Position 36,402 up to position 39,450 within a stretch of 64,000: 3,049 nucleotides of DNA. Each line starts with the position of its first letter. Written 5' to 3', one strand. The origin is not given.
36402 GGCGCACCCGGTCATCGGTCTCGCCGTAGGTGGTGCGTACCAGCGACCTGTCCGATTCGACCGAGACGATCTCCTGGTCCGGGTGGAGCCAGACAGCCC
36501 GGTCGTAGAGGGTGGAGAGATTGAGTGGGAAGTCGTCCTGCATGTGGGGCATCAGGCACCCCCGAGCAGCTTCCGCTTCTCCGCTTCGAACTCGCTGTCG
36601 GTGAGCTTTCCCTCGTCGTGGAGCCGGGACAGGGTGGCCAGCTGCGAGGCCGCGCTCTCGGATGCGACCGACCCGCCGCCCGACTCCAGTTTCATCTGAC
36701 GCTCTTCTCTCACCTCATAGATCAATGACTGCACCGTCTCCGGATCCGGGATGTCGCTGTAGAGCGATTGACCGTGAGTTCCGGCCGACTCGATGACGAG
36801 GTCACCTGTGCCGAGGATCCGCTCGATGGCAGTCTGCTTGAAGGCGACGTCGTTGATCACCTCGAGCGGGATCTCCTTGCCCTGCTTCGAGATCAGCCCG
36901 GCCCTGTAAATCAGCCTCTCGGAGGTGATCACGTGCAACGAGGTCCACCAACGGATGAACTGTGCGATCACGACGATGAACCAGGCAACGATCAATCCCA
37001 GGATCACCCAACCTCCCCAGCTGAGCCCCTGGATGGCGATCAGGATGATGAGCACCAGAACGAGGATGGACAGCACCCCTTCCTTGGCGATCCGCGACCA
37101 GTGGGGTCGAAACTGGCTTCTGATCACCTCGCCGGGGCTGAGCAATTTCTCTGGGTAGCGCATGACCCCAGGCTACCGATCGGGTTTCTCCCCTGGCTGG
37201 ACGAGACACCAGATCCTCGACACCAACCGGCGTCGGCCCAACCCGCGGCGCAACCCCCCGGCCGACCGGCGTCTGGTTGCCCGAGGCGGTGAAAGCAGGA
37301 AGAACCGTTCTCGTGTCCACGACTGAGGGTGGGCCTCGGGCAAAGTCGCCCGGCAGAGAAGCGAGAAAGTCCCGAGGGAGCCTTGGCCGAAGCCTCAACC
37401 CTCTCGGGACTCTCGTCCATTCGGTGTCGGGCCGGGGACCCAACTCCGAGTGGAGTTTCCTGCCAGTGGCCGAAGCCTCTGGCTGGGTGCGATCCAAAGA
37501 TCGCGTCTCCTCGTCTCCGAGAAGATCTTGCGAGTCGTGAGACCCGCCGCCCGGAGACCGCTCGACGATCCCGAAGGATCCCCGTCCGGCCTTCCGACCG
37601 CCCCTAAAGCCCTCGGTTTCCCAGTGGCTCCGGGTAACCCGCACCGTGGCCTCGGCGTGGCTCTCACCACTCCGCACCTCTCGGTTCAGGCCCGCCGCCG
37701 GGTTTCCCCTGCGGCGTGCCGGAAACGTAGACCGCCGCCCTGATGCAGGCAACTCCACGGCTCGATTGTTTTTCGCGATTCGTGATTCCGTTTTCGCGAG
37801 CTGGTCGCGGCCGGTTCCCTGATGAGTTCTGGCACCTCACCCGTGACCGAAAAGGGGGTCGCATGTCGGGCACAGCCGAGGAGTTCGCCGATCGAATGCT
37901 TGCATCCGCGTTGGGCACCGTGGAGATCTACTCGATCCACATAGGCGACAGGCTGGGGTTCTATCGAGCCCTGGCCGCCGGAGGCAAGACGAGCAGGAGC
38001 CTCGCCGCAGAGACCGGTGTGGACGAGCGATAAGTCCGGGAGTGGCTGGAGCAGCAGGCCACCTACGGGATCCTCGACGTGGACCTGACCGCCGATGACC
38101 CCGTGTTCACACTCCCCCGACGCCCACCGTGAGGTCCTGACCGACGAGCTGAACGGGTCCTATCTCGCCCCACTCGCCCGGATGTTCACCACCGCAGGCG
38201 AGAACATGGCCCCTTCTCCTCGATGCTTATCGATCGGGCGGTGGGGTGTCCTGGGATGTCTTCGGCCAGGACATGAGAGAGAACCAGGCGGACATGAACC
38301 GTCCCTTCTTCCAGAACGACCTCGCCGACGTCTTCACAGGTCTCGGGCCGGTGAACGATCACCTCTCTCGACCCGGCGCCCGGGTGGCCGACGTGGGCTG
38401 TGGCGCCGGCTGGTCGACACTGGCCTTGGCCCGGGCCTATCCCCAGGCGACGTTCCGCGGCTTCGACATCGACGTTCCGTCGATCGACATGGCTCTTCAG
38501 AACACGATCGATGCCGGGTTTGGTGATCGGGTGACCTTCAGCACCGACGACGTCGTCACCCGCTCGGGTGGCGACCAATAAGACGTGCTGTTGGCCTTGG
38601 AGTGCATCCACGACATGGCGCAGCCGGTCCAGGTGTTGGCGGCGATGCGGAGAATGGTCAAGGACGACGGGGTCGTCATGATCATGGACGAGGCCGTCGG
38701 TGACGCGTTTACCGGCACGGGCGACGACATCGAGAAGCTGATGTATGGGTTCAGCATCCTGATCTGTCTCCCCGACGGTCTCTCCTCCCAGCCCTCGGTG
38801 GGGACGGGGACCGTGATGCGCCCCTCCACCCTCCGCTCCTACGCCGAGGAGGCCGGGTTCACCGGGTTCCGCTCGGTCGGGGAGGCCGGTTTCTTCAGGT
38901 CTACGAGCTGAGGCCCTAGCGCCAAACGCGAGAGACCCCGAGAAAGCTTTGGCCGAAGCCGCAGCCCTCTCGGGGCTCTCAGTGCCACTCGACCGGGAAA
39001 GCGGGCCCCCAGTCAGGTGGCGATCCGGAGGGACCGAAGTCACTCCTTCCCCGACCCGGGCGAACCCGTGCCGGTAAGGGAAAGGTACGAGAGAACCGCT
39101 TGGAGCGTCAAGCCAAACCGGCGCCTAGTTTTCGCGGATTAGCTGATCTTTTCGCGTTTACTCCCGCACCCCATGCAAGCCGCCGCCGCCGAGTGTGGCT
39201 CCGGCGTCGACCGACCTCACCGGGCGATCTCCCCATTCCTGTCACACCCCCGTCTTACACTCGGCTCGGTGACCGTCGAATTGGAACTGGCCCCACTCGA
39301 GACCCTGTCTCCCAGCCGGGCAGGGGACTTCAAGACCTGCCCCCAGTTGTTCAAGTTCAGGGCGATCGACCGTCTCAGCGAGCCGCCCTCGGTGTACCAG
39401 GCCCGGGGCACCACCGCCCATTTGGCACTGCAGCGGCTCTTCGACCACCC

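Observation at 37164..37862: ORF-free ~700 nt stretch built from hairpins whose loops are UUCG/GNRA only on the minus strand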

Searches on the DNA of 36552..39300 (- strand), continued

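Call 41: search_with_rna_model(model_id=R1, sources=[window, L001, L002, L003, L004, L005, L006, L007, L008, L009, L010, L011, L012, L013, L014, L015, L016, L017, L018, L019, L020, L021, L022, L023, L024, L025, L026, L027, L028, L029, L030, L031, L032, L033, L034, L035, L036, L037, L038, L039, L040, L041, L042, L043, L044, L045, L046, L047], max_evalue=1)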
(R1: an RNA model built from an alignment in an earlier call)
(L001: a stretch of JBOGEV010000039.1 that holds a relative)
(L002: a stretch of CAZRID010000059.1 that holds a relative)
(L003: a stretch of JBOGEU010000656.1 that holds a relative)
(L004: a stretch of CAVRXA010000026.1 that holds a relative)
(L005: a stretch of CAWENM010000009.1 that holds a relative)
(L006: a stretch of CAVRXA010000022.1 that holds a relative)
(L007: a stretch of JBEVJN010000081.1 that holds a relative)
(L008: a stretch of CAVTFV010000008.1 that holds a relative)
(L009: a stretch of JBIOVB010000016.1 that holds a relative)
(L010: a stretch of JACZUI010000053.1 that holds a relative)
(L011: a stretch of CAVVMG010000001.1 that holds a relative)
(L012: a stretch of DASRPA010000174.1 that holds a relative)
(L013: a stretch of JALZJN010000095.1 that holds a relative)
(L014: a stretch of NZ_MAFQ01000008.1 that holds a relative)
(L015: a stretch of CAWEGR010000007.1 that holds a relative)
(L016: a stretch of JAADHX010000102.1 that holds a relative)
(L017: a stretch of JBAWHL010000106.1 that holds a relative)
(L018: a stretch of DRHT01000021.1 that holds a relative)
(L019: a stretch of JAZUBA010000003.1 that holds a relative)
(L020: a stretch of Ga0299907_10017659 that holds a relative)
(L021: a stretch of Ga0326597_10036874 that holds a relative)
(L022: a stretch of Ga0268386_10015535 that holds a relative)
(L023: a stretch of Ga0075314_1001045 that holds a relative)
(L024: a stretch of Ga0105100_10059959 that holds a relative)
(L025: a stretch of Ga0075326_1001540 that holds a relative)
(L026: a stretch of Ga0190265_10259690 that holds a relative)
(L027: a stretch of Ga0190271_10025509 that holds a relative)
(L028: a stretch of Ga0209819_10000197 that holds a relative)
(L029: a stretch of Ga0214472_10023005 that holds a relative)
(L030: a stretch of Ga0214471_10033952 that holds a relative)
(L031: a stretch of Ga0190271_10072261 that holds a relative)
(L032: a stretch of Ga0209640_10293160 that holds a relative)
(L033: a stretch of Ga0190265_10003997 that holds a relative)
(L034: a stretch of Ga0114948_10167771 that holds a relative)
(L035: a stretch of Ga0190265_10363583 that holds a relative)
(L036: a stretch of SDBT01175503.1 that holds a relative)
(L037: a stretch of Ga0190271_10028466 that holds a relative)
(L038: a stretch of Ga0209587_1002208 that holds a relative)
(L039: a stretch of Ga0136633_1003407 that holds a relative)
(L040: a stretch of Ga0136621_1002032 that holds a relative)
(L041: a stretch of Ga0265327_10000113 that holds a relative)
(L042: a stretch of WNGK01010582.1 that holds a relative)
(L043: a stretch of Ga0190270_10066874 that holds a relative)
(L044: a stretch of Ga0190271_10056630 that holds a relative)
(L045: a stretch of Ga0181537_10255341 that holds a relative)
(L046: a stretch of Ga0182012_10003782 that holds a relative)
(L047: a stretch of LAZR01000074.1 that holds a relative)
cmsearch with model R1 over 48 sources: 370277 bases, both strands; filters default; matches with E-value up to 1: 99.
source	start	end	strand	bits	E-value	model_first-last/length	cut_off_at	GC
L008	3444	3573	+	148.3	2.4e-35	1-129/129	no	0.63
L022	1749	1878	+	148.2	2.6e-35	1-129/129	no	0.65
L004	3444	3573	+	147.8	3.2e-35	1-129/129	no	0.64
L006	3445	3574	+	147.5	3.8e-35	1-129/129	no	0.63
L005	3436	3565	+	147.1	4.9e-35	1-129/129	no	0.64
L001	3214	3343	+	146.9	5.4e-35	1-129/129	no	0.66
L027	2362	2491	+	146.8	5.6e-35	1-129/129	no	0.64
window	37357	37487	-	146.5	7e-35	1-129/129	no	0.65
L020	96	225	+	144.8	1.8e-34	1-129/129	no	0.63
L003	3134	3262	+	143.7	3.5e-34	1-129/129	no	0.69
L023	143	273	+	143.3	4.5e-34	1-129/129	no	0.68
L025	1024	1154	+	143.3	4.5e-34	1-129/129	no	0.68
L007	4832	4961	+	142.3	8.2e-34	1-129/129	no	0.64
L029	1447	1575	+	140.7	2e-33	1-129/129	no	0.67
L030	1699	1827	+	140.7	2e-33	1-129/129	no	0.67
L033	4761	4889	+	140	3e-33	1-129/129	no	0.67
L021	2731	2859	+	139.9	3.3e-33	1-129/129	no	0.71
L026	1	126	+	139.4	4.3e-33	5-129/129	5'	0.66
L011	4828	4957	+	139.4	4.4e-33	1-129/129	no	0.68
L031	1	120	+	131.1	5.6e-31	11-129/129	5'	0.66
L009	4828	4957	+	130.8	6.5e-31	1-129/129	no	0.68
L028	1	120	+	127.4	4.8e-30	11-129/129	5'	0.64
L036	1924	2053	+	123.2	5.7e-29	1-129/129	no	0.69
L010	4777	4906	+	123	6.2e-29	1-129/129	no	0.67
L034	317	446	+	122.5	8.5e-29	1-129/129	no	0.67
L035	1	121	+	90.8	9.3e-21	5-129/129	5'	0.66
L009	4312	4435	+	74.8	1e-16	1-129/129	no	0.7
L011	4310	4433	+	72.4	4.2e-16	1-129/129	no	0.71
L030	463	590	+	70.2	1.6e-15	1-129/129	no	0.68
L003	2059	2185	+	68.2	5e-15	1-129/129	no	0.69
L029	211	339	+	67.8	6.2e-15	1-129/129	no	0.67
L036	282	405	+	67.5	7.3e-15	1-129/129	no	0.65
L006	2066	2194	+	66.7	1.2e-14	1-129/129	no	0.67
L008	2944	3070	+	66.1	1.7e-14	1-129/129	no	0.67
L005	2857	2985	+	66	1.8e-14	1-129/129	no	0.66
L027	281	409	+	65.9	1.9e-14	1-129/129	no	0.65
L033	3524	3650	+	64.7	3.7e-14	1-129/129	no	0.68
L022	922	1048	+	64.5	4.2e-14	1-129/129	no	0.66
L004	2707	2834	+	63.9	6e-14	1-129/129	no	0.69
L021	2230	2356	+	63.7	6.8e-14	1-129/129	no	0.68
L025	520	647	+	63.5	7.8e-14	1-129/129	no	0.66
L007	4037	4163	+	61.6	2.3e-13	1-129/129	no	0.68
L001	1615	1741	+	60.6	4.3e-13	1-129/129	no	0.69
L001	3278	3374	-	30.2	2.2e-05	1-129/129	no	0.65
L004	2770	2900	-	27.1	0.00013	1-129/129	no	0.68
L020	160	254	-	26.6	0.00018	1-129/129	no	0.63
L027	343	468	-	26.4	0.0002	1-129/129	no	0.6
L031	55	166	-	25.7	0.00029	1-129/129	no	0.63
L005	3500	3604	-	25.3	0.00037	1-129/129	no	0.61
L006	2128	2259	-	24.5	0.0006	1-129/129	no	0.67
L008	3508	3611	-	24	0.00079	1-129/129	no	0.63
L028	55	166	-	23.6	0.001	1-129/129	no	0.63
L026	61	173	-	22.9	0.0015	1-129/129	no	0.64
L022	1813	1925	-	22.9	0.0015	1-129/129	no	0.64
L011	4369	4468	-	22.6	0.0018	1-129/129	no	0.71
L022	984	1129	-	21.6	0.0033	1-129/129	no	0.58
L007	4896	5006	-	21.3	0.0039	1-129/129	no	0.65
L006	3509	3594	-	20.7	0.0054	1-129/129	no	0.65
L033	3588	3710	-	20.5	0.0063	1-129/129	no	0.67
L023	208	304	-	20.4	0.0064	1-129/129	no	0.64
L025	1089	1185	-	20.4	0.0064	1-129/129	no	0.64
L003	2121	2211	-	20.2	0.0072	1-129/129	no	0.7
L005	2919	3033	-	20.2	0.0074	1-129/129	no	0.63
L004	3508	3612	-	19.7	0.0097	1-129/129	no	0.65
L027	2426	2528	-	19.6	0.011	1-129/129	no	0.62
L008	3006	3102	-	19.3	0.013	1-129/129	no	0.68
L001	1677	1774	-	19.2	0.013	1-129/129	no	0.65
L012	6694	6801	+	19.1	0.014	1-129/129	no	0.69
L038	6694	6801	+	19.1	0.014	1-129/129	no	0.69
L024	1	34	+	19.1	0.014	96-129/129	5'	0.62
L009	4371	4485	-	18.7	0.017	1-129/129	no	0.65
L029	276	398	-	18.5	0.02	1-129/129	no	0.69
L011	4859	4897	-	18.5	0.02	32-70/129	no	0.74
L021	2292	2385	-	18.4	0.021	1-129/129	no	0.66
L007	4099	4187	-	18.4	0.021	1-129/129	no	0.63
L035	57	174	-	18.2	0.023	1-129/129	no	0.64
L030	527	649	-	18.1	0.025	1-129/129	no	0.7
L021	2762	2800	-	17.4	0.038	32-70/129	no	0.72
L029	1477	1516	-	17.3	0.041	31-70/129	no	0.68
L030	1729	1768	-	17.3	0.041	31-70/129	no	0.68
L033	4791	4830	-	17.3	0.041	31-70/129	no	0.68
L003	3197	3314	-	16.7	0.055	1-129/129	no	0.69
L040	6931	7038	+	16.4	0.066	1-129/129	no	0.69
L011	4900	4949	-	16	0.088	72-121/129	no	0.7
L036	341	448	-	15.7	0.1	1-129/129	no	0.61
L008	3338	3473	-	15.5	0.11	1-129/129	no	0.68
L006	3361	3474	-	15.2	0.14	1-129/129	no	0.64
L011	6963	7087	-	15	0.16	1-129/129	no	0.7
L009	6964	7082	-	14.4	0.22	1-129/129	no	0.66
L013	1984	2019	+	14.2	0.24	77-116/129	no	0.69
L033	4835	4877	-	14.2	0.24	76-118/129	no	0.72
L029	1521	1563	-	14.2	0.24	76-118/129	no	0.72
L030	1773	1815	-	14.2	0.24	76-118/129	no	0.72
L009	4859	4897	-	13.7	0.33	32-70/129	no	0.72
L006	4782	4898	+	12.3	0.75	1-129/129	no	0.67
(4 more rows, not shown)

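Call 43: search_with_rna_model(model_id=R1, source=window, start=37300, end=39150, max_evalue=0.00001, show_alignments=2)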
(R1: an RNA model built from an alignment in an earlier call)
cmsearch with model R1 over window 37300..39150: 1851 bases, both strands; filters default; matches with E-value up to 0.00001: 4.
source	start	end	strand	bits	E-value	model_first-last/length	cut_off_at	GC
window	37357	37487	-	146.5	3.5e-37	1-129/129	no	0.65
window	38922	39050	-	68.1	2.6e-17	1-129/129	no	0.67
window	37317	37422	+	26.4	1e-06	1-129/129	no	0.65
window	38841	38986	+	22.6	9.1e-06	1-129/129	no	0.68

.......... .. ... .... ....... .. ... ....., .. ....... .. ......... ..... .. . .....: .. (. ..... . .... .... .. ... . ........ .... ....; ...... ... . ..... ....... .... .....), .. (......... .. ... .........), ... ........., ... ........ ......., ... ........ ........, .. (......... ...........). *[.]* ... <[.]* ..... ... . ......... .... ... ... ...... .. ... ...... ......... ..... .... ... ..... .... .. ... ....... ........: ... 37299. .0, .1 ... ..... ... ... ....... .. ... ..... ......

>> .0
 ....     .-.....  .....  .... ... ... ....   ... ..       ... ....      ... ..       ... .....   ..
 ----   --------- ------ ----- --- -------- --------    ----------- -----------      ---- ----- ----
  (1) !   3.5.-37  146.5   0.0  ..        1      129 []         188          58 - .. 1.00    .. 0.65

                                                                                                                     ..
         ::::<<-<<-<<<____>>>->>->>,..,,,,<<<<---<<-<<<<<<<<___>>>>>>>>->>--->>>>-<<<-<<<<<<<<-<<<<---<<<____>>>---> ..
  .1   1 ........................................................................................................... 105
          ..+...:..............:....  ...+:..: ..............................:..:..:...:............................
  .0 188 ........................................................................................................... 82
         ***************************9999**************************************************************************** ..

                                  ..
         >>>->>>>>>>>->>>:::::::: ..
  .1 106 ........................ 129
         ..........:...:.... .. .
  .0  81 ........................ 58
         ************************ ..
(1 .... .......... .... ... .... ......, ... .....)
